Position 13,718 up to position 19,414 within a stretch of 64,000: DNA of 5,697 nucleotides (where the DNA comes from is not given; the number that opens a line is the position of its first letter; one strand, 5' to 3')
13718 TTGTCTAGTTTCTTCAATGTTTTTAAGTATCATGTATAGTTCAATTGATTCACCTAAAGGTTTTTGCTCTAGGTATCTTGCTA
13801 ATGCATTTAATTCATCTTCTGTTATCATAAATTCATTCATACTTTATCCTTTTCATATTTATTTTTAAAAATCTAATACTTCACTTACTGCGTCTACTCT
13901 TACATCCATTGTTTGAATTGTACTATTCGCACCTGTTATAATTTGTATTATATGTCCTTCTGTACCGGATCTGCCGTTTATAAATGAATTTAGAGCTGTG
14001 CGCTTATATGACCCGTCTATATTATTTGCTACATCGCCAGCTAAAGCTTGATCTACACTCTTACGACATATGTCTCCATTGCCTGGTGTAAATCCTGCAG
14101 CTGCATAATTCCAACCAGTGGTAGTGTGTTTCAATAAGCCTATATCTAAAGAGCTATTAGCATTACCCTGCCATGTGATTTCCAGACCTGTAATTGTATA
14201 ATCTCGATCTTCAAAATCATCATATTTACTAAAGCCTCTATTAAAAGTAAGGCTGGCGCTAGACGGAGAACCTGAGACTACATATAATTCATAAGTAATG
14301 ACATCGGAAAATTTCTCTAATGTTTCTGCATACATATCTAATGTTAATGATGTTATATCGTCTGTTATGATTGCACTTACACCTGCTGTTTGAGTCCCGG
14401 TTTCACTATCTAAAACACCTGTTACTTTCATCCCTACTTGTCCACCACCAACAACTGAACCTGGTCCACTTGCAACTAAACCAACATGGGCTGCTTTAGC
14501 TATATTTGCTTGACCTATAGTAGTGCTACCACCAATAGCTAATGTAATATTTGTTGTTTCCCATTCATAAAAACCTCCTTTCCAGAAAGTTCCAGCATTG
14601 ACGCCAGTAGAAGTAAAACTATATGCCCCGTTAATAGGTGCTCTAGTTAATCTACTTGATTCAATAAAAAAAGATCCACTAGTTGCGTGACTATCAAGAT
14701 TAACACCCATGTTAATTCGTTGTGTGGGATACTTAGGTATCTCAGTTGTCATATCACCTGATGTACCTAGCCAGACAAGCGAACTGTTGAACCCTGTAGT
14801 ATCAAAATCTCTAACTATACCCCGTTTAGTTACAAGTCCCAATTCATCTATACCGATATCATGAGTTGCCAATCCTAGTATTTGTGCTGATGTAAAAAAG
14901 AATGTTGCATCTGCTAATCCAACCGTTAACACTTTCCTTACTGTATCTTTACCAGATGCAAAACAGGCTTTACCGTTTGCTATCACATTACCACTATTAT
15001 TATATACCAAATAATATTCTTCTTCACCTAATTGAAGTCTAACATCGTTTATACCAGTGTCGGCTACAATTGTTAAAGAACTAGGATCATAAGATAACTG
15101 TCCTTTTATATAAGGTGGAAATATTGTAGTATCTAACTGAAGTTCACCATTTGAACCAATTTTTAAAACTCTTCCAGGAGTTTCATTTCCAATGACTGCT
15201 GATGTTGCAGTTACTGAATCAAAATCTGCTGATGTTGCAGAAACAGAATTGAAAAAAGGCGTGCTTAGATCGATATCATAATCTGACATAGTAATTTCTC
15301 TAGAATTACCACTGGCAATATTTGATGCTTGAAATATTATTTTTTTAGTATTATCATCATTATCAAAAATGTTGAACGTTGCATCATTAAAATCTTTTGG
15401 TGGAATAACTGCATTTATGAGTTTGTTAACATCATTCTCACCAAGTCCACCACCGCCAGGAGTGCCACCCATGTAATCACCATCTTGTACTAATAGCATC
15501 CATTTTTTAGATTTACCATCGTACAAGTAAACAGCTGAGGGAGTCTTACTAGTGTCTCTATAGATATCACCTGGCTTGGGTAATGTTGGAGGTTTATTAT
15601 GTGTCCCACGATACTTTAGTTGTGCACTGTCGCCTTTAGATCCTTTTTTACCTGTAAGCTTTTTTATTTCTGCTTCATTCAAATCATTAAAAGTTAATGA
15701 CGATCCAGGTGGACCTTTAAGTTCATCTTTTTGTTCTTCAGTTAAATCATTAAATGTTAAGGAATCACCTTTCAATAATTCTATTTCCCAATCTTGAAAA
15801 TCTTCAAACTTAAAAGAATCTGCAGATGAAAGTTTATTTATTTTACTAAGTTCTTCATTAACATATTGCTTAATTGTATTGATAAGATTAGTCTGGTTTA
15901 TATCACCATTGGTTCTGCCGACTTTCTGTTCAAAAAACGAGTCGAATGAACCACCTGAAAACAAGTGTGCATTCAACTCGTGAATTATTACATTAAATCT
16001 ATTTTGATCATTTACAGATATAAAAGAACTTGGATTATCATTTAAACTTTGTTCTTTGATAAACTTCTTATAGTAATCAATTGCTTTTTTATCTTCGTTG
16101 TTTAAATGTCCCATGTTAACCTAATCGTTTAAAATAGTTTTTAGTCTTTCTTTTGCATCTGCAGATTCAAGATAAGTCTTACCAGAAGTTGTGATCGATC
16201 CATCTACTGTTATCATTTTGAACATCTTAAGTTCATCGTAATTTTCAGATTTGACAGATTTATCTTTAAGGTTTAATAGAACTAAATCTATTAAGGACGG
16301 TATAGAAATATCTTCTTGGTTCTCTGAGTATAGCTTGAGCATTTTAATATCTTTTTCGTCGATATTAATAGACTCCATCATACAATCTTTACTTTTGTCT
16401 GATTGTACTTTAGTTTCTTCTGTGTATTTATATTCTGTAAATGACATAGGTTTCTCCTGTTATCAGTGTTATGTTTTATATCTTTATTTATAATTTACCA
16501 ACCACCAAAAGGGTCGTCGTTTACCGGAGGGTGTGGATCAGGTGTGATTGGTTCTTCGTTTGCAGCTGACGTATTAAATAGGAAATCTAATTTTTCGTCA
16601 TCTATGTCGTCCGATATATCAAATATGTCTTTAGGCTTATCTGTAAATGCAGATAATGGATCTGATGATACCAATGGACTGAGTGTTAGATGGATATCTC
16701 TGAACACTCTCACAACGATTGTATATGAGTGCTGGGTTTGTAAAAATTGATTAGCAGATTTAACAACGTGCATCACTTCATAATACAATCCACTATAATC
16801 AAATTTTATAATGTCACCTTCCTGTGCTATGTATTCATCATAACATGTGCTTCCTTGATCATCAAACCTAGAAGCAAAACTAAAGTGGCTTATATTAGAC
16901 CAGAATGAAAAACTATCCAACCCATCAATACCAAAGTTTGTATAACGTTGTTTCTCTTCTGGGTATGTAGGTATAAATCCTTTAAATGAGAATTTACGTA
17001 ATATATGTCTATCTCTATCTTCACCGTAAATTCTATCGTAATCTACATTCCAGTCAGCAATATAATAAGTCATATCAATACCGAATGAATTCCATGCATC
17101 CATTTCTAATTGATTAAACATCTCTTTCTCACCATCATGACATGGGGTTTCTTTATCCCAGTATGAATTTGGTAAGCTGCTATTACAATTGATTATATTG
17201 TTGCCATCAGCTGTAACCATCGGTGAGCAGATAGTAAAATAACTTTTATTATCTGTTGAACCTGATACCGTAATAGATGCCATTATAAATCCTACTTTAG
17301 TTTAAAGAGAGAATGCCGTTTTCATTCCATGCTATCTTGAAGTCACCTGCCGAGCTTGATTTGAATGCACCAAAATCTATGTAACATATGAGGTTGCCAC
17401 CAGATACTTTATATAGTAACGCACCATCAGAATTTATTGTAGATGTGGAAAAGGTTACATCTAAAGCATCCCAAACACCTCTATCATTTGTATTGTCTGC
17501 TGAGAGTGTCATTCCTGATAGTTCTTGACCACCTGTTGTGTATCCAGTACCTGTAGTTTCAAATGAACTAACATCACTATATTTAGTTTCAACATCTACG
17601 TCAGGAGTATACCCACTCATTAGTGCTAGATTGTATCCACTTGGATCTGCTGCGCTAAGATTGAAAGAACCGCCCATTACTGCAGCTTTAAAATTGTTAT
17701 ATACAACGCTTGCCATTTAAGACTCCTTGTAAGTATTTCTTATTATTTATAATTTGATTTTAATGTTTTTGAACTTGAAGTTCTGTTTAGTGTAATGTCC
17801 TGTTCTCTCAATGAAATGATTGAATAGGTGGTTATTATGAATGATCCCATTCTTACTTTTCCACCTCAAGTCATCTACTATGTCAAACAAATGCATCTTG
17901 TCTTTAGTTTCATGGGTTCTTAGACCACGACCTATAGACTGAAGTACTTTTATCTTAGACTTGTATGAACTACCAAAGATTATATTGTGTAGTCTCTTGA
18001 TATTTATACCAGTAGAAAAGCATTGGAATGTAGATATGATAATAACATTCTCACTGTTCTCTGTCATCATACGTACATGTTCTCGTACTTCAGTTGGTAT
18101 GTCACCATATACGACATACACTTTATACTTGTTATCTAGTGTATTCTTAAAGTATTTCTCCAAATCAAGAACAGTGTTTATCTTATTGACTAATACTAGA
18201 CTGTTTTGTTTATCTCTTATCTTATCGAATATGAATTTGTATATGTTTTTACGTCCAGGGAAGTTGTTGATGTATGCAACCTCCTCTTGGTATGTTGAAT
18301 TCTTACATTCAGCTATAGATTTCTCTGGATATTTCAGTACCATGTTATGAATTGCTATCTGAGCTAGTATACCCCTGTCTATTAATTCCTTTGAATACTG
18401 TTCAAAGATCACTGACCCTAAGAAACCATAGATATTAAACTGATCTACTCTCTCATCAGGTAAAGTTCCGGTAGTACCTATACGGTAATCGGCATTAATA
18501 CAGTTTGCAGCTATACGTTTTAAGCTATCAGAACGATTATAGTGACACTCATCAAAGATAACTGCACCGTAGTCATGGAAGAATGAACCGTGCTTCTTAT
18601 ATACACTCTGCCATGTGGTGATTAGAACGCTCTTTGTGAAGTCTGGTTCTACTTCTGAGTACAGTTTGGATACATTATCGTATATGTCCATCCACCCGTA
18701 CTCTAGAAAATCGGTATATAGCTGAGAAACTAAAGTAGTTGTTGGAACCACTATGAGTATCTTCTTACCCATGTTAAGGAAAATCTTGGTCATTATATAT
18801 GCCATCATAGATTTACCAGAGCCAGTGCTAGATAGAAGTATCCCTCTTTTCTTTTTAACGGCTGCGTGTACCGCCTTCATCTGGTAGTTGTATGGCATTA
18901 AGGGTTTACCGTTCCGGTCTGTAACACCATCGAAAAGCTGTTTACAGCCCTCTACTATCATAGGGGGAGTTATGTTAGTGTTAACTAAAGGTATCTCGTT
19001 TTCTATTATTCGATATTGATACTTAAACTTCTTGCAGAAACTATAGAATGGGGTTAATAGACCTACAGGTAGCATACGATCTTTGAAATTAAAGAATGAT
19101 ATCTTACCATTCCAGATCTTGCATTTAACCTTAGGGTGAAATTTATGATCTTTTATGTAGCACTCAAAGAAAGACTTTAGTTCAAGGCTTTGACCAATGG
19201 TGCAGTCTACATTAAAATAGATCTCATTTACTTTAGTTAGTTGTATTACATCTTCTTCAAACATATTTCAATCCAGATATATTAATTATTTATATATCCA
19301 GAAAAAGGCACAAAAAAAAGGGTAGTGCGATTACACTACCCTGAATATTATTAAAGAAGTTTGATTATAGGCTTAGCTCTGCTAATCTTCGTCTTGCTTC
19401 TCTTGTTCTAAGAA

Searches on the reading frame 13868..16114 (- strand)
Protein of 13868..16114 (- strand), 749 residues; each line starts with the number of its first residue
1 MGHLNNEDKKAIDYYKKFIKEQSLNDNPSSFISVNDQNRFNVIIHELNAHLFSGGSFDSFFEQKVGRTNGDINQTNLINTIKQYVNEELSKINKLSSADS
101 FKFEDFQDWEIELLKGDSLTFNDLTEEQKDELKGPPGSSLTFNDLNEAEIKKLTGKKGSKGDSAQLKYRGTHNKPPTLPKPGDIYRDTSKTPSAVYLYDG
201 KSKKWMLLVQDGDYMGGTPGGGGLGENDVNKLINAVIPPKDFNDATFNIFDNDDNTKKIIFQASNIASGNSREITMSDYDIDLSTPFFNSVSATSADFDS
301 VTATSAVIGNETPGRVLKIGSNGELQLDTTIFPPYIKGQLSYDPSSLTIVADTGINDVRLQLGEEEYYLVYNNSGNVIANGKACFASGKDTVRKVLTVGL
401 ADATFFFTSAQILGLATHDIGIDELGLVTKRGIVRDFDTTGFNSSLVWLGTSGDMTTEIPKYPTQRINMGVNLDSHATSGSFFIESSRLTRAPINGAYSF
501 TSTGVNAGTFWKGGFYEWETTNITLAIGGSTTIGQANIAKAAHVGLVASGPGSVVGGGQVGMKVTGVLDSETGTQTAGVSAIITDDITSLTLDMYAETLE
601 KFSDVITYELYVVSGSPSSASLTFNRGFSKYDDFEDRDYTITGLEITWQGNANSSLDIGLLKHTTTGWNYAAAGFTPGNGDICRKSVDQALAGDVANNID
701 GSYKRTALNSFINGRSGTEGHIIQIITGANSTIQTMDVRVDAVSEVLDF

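Call 93: search_protein_families(library=phrogs, proteins=[window:13868-16114:-], max_evalue=0.00001)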
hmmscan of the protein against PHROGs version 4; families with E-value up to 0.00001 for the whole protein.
window:13868-16114:- (749 aa): 1 family
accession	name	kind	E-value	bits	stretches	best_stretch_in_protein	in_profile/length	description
phrog_32779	-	unknown function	6.4e-09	36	1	115-163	299-347/555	-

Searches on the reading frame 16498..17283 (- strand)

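Call 93: search_protein_families(library=phrogs, proteins=[window:16498-17283:-], max_evalue=0.00001)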
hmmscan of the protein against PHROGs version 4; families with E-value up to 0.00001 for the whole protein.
window:16498-17283:- (262 aa): 1 family
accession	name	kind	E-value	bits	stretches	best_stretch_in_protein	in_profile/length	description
phrog_679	-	connector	1.5e-08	35.7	1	38-191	14-158/251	head closure Hc2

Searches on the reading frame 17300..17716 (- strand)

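Call 93: search_protein_families(library=phrogs, proteins=[window:17300-17716:-], max_evalue=0.00001)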
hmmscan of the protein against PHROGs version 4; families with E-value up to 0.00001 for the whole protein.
window:17300-17716:- (139 aa): 1 family
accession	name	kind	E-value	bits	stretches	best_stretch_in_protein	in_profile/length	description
phrog_644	-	unknown function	6.8e-19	69.4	1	1-136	4-140/174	-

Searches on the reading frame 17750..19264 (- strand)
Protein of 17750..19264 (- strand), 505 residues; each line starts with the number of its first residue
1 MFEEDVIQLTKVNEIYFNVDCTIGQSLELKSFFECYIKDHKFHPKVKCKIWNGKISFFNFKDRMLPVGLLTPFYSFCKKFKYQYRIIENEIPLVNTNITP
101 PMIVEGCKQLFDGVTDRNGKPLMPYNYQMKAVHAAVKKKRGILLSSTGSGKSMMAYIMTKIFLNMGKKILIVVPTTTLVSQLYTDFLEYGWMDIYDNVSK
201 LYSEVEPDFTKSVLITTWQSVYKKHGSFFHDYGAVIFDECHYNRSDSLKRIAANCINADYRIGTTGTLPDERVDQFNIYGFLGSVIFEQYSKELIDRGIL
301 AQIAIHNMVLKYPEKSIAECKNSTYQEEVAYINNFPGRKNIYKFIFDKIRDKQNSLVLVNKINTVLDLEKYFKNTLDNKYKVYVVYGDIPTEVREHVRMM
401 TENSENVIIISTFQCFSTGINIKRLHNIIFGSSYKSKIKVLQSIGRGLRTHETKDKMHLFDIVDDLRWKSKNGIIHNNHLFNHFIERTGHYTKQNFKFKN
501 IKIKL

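Call 4: search_protein_families(library=pfam, proteins=[window:17750-19264:-], max_evalue=0.01)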
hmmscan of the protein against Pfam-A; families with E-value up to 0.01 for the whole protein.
window:17750-19264:- (505 aa): 5 families
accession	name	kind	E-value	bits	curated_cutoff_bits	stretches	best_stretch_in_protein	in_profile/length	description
PF04851.21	ResIII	-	1.7e-23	83.8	22.5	1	124-269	4-163/164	Type III restriction enzyme, res subunit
PF00270.35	DEAD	-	1.6e-14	54.4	26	1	126-274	2-165/167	DEAD/DEAH box helicase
PF18766.7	SWI2_SNF2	-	2.4e-10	40.9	26.7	1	131-267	5-154/221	SWI2/SNF2 ATPase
PF00271.37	Helicase_C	-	7e-10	39.6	23.5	1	343-450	8-109/110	Helicase conserved C-terminal domain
PF21241.2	UvsW_N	-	5.7e-08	33.5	25.3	1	17-84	12-78/81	DNA helicase UvsW, N-terminal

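Call 5: search_protein_families(library=phrogs, proteins=[window:17750-19264:-], max_evalue=0.001)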
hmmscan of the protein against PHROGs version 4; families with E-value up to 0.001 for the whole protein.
window:17750-19264:- (505 aa): 8 families
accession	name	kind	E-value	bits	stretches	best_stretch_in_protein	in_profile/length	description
phrog_16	-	DNA, RNA and nucleotide metabolism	1e-79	269.9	1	119-499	268-620/986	DNA helicase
phrog_9690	-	DNA, RNA and nucleotide metabolism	2.4e-65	221.5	1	206-504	15-305/306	DNA helicase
phrog_16259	-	DNA, RNA and nucleotide metabolism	5.1e-53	181.4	1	7-274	4-267/330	DNA helicase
phrog_62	-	DNA, RNA and nucleotide metabolism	3.9e-16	58.7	1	118-267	691-848/1881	DNA helicase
phrog_17901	-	DNA, RNA and nucleotide metabolism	4.3e-15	57.1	1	403-499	8-99/109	DNA helicase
phrog_16694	-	unknown function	1.3e-10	40.9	1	368-464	578-673/1010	-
phrog_2488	-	DNA, RNA and nucleotide metabolism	1.5e-05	24.9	0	127-186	22-91/579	DNA helicase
phrog_14619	-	DNA, RNA and nucleotide metabolism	4.3e-05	24.2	1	42-161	42-158/314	DNA helicase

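Call 20: search_dna_similar(query=window:17750-19264:-, collection=phages, mode=protein, max_rows=15)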
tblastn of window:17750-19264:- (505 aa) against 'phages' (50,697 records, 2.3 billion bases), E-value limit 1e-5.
Records with a match: 3273; places in all: 3284; records where one place covers at least 80% of the query: 2520.
Best place of each record, by identity: <60% 3273.
By first word of the organism name: Escherichia 672; Synechococcus 377; Klebsiella 346; Staphylococcus 342; Salmonella 204; Vibrio 146; Bacillus 129; Shigella 91; Aeromonas 80; Acinetobacter 71; and 75 more.
By host as written in the record: - 530; Escherichia coli 278; Klebsiella pneumoniae 123; Staphylococcus aureus 112; Synechococcus 107; Listeria monocytogenes 43; Synechococcus sp. 38; Escherichia coli O157:H7 38; and 749 more.
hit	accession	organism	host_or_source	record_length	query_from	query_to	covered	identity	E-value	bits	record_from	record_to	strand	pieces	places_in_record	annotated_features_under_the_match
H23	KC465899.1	Pelagibacter phage HTVC008M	Candidatus Pelagibacter ubique HTCC1062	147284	7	494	97%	37.5%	2e-85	293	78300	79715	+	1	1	UvsW | hypothetical protein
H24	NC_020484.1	Pelagibacter phage HTVC008M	Candidatus Pelagibacter ubique HTCC1062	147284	7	494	97%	37.5%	2e-85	293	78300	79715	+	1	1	DNA helicase | hypothetical protein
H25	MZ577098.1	Methylophilales phage Melnitz-3 EXVC039M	Methylophilales_sp._H5P1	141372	6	494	97%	37.3%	7e-87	298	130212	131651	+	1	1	putative restriction enzyme subunit | recombination ssDNA binding protein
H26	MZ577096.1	Methylophilales phage Melnitz-2 EXVC040M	Methylophilales_sp._H5P1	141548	6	494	97%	37.3%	7e-87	298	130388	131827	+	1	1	putative restriction enzyme subunit | recombination ssDNA binding protein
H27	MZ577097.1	Methylophilales phage Melnitz EXVC044M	Methylophilales_sp._H5P1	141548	6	494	97%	37.3%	7e-87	298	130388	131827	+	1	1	putative restriction enzyme subunit | recombination ssDNA binding protein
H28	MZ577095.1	Methylophilales phage Melnitz-1 EXVC043M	Methylophilales_sp._H5P1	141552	6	494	97%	37.3%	7e-87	298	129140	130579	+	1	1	hypothetical protein (x2)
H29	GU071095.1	Synechococcus phage S-SM2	Synechococcus sp. WH8017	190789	9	494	96%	37.3%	3e-89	304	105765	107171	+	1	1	uvsW: RNA-DNA + DNA-DNA helicase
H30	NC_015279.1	Synechococcus phage S-SM2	Synechococcus sp. WH8017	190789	9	494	96%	37.3%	3e-89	304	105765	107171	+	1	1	uvsW: DNA helicase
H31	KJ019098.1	Synechococcus phage ACG-2014f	-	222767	7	494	97%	36.9%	1e-84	291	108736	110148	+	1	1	RNA-DNA + DNA-DNA helicase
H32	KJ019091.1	Synechococcus phage ACG-2014f_Syn7803US26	-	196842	7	494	97%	36.9%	2e-84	291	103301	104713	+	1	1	RNA-DNA + DNA-DNA helicase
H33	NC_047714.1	Synechococcus phage ACG-2014f_Syn7803US26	-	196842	7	494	97%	36.9%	2e-84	291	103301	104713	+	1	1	DNA helicase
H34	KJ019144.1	Synechococcus phage ACG-2014f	-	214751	7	494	97%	36.9%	2e-84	291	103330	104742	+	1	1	RNA-DNA + DNA-DNA helicase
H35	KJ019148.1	Synechococcus phage ACG-2014f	-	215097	7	494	97%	36.9%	2e-84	291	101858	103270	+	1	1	RNA-DNA + DNA-DNA helicase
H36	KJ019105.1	Synechococcus phage ACG-2014f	-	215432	7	494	97%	36.9%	2e-84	291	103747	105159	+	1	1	RNA-DNA + DNA-DNA helicase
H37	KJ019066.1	Synechococcus phage ACG-2014f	-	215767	7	494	97%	36.9%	2e-84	291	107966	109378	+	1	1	RNA-DNA + DNA-DNA helicase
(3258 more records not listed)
